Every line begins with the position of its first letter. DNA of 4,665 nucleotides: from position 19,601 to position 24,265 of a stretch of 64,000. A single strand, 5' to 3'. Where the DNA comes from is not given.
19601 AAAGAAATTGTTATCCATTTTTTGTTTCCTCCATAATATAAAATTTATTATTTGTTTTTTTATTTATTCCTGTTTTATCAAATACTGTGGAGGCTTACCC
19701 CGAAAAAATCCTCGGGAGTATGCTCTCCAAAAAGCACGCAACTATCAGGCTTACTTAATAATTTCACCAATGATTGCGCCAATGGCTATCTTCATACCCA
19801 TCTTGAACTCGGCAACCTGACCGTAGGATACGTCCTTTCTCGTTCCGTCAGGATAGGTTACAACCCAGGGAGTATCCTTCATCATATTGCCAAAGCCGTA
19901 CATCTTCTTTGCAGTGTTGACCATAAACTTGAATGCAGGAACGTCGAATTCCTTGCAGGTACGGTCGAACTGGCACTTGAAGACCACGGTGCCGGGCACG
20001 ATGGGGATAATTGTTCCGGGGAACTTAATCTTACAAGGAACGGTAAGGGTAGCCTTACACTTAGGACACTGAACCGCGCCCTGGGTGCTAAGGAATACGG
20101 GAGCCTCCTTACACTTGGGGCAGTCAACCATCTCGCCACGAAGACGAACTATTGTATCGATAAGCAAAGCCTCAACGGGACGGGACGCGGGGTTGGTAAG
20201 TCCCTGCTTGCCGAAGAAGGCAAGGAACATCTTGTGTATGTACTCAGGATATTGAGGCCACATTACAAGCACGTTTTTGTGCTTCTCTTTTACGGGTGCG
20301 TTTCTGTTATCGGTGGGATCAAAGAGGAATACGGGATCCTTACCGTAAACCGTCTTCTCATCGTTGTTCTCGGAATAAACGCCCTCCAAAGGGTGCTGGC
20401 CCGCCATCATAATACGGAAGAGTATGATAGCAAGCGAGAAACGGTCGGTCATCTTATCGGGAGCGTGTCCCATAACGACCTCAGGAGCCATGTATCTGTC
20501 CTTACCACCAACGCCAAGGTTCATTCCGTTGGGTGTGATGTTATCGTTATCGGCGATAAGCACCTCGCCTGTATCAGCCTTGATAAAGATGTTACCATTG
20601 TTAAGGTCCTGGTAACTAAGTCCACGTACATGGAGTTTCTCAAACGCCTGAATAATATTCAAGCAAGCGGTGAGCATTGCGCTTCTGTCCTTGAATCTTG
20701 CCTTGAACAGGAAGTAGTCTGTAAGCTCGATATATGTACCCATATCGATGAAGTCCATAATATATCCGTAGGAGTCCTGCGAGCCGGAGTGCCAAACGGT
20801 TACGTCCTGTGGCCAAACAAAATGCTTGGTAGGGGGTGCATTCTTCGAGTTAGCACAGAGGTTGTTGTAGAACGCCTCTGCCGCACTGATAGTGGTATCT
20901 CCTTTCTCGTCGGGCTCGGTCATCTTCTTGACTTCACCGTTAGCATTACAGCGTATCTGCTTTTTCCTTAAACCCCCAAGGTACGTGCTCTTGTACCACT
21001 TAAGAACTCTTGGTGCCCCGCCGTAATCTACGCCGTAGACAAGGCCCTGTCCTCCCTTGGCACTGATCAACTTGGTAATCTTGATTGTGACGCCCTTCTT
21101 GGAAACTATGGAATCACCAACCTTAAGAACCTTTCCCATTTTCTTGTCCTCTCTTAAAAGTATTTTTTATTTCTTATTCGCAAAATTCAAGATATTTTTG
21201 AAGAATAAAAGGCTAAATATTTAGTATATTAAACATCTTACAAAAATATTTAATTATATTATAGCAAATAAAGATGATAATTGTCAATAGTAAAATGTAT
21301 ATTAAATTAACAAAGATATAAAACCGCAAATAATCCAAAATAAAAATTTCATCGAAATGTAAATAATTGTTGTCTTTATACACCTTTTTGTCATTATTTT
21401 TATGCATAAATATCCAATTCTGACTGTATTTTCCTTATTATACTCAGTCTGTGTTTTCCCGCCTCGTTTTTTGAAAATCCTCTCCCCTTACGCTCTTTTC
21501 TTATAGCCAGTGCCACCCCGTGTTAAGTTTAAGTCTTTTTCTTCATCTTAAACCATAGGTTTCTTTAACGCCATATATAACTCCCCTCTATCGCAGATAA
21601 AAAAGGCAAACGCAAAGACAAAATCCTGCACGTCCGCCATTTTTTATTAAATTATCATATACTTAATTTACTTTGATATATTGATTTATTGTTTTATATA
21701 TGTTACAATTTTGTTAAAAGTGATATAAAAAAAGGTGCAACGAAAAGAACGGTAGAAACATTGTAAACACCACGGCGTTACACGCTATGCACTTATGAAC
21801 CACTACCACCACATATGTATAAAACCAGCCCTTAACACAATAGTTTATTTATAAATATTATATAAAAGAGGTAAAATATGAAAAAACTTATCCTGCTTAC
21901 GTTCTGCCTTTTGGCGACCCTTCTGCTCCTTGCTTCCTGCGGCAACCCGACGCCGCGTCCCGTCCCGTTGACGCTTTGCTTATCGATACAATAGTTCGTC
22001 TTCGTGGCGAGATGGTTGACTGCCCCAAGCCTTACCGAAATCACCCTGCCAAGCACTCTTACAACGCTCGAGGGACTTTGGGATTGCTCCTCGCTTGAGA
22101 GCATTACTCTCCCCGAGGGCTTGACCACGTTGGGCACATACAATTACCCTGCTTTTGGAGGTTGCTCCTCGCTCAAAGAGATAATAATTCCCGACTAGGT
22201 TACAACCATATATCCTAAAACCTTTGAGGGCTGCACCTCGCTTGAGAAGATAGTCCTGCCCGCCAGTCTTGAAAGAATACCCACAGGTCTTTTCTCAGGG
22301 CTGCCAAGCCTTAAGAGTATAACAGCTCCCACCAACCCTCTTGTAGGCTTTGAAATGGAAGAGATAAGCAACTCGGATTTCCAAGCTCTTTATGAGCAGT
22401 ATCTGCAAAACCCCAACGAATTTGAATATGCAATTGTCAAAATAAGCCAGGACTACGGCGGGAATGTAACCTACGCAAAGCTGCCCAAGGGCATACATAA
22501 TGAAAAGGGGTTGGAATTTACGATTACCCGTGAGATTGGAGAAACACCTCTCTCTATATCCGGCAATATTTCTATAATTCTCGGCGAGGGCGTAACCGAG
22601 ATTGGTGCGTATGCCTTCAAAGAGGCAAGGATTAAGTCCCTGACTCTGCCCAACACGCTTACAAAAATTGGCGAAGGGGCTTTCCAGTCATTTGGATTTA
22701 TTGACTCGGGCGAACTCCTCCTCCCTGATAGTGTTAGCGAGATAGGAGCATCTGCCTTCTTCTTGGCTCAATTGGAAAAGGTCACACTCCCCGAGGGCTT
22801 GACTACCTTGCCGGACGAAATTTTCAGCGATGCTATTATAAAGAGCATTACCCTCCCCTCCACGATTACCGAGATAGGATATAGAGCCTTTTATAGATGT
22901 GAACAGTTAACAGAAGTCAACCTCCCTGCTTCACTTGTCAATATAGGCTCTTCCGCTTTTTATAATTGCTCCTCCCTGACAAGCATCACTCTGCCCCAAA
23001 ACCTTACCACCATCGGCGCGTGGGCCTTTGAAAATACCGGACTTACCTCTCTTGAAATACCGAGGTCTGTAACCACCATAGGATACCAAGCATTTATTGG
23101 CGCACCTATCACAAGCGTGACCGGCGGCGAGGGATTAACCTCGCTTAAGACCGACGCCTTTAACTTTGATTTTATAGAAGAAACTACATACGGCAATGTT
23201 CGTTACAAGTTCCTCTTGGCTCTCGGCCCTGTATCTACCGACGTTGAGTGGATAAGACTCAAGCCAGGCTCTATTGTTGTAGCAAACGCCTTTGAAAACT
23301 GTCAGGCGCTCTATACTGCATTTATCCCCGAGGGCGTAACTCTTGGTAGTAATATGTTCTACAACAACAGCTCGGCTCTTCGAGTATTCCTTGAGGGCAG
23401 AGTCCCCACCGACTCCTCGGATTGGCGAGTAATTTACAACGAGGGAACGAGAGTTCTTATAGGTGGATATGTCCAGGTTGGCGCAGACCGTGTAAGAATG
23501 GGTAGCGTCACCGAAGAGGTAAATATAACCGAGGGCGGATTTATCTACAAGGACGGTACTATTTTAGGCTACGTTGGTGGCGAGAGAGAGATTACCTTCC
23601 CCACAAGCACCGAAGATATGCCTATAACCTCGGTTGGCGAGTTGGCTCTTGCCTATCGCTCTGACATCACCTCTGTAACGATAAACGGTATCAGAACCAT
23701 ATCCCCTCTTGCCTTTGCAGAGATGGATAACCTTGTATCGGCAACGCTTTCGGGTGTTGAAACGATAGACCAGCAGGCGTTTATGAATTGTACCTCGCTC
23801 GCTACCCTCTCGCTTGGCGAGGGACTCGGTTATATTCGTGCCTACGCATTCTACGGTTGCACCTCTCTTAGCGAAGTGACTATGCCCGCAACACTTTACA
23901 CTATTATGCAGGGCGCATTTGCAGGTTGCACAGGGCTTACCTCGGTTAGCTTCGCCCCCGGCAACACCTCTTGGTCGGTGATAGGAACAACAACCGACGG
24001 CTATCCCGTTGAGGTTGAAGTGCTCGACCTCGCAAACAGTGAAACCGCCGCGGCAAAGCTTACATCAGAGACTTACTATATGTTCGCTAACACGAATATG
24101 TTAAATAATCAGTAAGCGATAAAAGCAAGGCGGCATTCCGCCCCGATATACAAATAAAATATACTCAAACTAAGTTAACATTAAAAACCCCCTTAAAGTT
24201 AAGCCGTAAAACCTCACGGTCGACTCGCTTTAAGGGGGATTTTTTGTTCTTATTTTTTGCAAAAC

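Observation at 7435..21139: Candidate undescribed system: kinase-vWA-PP2C triad, transglutaminase-like protein and six tandem cytosolic LRR paralogs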

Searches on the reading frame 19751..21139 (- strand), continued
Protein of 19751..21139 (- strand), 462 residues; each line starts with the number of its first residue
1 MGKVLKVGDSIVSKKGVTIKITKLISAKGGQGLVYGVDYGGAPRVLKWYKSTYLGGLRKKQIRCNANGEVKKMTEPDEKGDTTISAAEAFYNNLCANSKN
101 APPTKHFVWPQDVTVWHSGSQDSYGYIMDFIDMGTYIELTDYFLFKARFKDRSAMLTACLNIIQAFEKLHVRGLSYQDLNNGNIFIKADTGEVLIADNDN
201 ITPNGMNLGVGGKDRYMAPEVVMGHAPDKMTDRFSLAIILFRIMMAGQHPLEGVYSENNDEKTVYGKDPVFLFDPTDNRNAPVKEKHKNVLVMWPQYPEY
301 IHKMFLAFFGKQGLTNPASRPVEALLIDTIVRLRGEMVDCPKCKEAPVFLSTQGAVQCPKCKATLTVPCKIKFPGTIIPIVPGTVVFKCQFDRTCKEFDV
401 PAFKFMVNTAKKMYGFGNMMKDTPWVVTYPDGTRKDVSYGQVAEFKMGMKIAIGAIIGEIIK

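Call 86: get_annotated_region(hit=H1, flank=9000)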
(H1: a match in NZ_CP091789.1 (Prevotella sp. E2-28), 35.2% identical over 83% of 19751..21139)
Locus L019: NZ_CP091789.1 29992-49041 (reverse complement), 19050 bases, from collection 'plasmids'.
description: Prevotella sp. E2-28 plasmid pE2-28, complete sequence
organism: Prevotella sp. E2-28 (NCBI taxid 2913620)
taxonomy: Bacteria; Bacteroidota; Bacteroidia; Bacteroidales; Prevotellaceae; Prevotella; Prevotella sp. E2-28
host: -; source: Ovis aries; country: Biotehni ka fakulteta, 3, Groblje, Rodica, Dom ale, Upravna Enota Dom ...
typing (MOB-suite, as given by PLSDB): non-mobilizable
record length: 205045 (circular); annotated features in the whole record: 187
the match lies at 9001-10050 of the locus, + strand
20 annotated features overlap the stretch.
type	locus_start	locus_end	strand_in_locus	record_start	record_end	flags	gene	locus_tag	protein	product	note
CDS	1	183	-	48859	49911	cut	-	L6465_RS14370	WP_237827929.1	hypothetical protein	-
CDS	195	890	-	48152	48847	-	-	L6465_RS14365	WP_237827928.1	hypothetical protein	-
CDS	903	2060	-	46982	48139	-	-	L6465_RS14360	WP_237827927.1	hypothetical protein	-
CDS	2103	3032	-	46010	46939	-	-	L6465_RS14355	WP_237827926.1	ADP-ribosylglycohydrolase family protein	-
CDS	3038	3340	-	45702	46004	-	-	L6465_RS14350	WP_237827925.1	hypothetical protein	-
CDS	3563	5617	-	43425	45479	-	-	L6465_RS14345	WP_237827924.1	hypothetical protein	-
CDS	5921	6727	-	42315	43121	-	-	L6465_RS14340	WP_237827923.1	ADP-ribosylglycohydrolase family protein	-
CDS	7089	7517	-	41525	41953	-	-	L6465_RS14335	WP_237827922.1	hypothetical protein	-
CDS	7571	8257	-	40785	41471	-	-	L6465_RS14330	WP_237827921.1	hypothetical protein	-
CDS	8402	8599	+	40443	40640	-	-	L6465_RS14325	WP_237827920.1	helix-turn-helix transcriptional regulator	-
CDS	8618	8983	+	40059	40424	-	-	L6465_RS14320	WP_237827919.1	TerY-C metal binding domain-containing protein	-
CDS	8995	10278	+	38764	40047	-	-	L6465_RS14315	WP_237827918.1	serine/threonine protein kinase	-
CDS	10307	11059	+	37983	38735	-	-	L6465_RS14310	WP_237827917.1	VWA domain-containing protein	-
CDS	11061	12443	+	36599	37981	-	-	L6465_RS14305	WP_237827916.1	protein phosphatase 2C domain-containing protein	-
CDS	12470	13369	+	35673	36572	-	-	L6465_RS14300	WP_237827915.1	hypothetical protein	-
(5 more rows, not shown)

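Call 87: search_protein_families(library=padloc, proteins=[L019:8995-10278:+, L019:10307-11059:+, L019:11061-12443:+, L019:8618-8983:+, L019:12470-13369:+, L019:13372-14199:+, L019:14209-15303:+], max_evalue=0.01)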
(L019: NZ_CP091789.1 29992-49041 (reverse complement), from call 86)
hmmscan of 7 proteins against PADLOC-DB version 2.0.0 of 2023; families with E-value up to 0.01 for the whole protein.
L019:8995-10278:+ (427 aa): 20 families
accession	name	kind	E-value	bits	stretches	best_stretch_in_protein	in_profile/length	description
PDLC04047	PD-T4-6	-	3.9e-13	47.2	1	15-217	10-219/327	-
PDLC04138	mad6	-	2.5e-12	44.5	1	15-213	51-259/659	mads_6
PDLC04042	PD-T4-6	-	1.1e-10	39.6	1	19-216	13-218/292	-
PDLC04054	PD-T4-6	-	9.1e-10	36.5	1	119-215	117-218/347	-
PDLC04053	PD-T4-6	-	1.7e-09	35.6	1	18-215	12-216/311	-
PDLC04057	PD-T4-6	-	1.3e-08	32.3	1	104-217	99-217/443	-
PDLC04048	PD-T4-6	-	3.3e-08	31.3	1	16-217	11-219/354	-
PDLC04040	PD-T4-6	-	7.4e-08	29.6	1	128-217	117-212/547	-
PDLC04061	PD-T4-6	-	4.3e-07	27.8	1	123-216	130-229/510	-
PDLC04052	PD-T4-6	-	1.2e-06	26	1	119-217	119-223/496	-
PDLC04060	PD-T4-6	-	1.9e-05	21.8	1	165-218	164-217/486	-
PDLC01088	C3a189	-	1.9e-05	21.4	1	170-218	168-216/840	kinase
PDLC04041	PD-T4-6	-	3e-05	21.4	1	167-211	191-235/443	-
PDLC04050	PD-T4-6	-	8.5e-05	19.6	0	119-215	169-271/480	-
PDLC04064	PD-T4-6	-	0.00011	19.4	1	171-213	181-223/369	-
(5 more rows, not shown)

L019:10307-11059:+ (250 aa): 0 families

L019:11061-12443:+ (460 aa): 0 families

L019:8618-8983:+ (121 aa): 1 family
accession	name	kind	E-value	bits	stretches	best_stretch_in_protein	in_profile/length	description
PDLC01039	Csx1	-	0.0007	17.3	1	81-116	273-307/315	found elsewhere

L019:12470-13369:+ (299 aa): 0 families

L019:13372-14199:+ (275 aa): 0 families

L019:14209-15303:+ (364 aa): 0 families

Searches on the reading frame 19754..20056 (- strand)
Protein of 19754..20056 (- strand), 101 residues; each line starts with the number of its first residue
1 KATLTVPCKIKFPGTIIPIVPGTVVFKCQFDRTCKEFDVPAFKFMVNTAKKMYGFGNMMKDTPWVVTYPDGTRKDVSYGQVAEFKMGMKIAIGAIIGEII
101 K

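Call 92: search_solved_structures(query=A6, max_evalue=10)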
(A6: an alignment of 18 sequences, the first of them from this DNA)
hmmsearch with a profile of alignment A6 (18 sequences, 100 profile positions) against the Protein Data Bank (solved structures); distinct sequences matched with E-value up to 10: 10.
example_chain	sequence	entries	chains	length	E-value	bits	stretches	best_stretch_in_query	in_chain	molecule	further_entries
8yke_A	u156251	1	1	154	0.16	15.2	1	61-91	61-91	YSIRK signal domain/LPXTG anchor domain surface protein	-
3bes_R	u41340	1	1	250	0.31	14.3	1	14-51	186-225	Interferon-gamma binding protein C4R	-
5it7_HH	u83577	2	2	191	0.39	13.9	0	43-77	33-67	KLLA0F04499p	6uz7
5upi_A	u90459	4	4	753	0.56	13.4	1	38-78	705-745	BH0236 protein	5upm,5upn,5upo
5v1w_A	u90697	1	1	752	0.57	13.4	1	38-78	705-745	Glycoside Hydrolase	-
5t4c_A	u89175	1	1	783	0.6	13.4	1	38-78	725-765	Glycoside Hydrolase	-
5t4a_A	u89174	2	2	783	0.6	13.4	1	38-78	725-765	Glycoside Hydrolase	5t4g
5t49_A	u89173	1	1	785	0.6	13.3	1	38-78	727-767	BH0236 protein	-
3s9x_A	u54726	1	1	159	0.83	12.9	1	13-38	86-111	ASCH domain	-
8cez_A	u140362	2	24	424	1.7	11.9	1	11-44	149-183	Portal protein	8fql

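Call 93: search_protein_families(library=pfam, alignment_id=A6, max_evalue=1)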
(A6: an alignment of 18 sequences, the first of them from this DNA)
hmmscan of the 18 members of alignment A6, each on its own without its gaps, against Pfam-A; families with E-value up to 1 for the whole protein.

A. member 1, seq(101 aa): 1 family
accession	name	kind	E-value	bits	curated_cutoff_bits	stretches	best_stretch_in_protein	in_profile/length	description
PF01553.26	Acyltransferase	-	0.16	12.2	23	1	51-90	80-117/132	Acyltransferase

B. families by the number of members that match (of 18 scanned): 10 families
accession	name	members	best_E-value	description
PF12671.13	Amidase_6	1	0.0027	Putative amidase domain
PF09586.16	YfhO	1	0.035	Bacterial membrane protein YfhO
PF25638.1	DUF5983_N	1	0.12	Family of unknown function (DUF5983) N-terminal domain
PF01868.21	RNase_P-MRP_p29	1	0.12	Ribonuclease P/MRP, subunit p29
PF20949.2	Flu_PB2_3rd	1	0.14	Influenza RNA polymerase PB2 middle domain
PF06804.17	Lipoprotein_18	1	0.14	NlpB/DapX lipoprotein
PF01553.26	Acyltransferase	1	0.16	Acyltransferase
PF08866.15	DUF1831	1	0.17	Putative amino acid metabolism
PF05136.18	Phage_portal_2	1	0.17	Phage portal protein, lambda family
PF19055.6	ABC2_membrane_7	1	0.24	ABC-2 type transporter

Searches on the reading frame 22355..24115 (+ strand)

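Call 15: search_protein_families(library=pfam, proteins=[window:22355-24115:+], max_evalue=0.001)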
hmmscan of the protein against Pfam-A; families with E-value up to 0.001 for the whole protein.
window:22355-24115:+ (586 aa): 2 families
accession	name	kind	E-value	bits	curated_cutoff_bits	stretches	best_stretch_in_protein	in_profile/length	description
PF13306.12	LRR_5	-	3.7e-78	260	27.7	3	150-270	1-121/127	BspA type Leucine rich repeat region (6 copies)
PF13855.12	LRR_8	-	1.7e-10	40.9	27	0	194-234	13-55/61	Leucine rich repeat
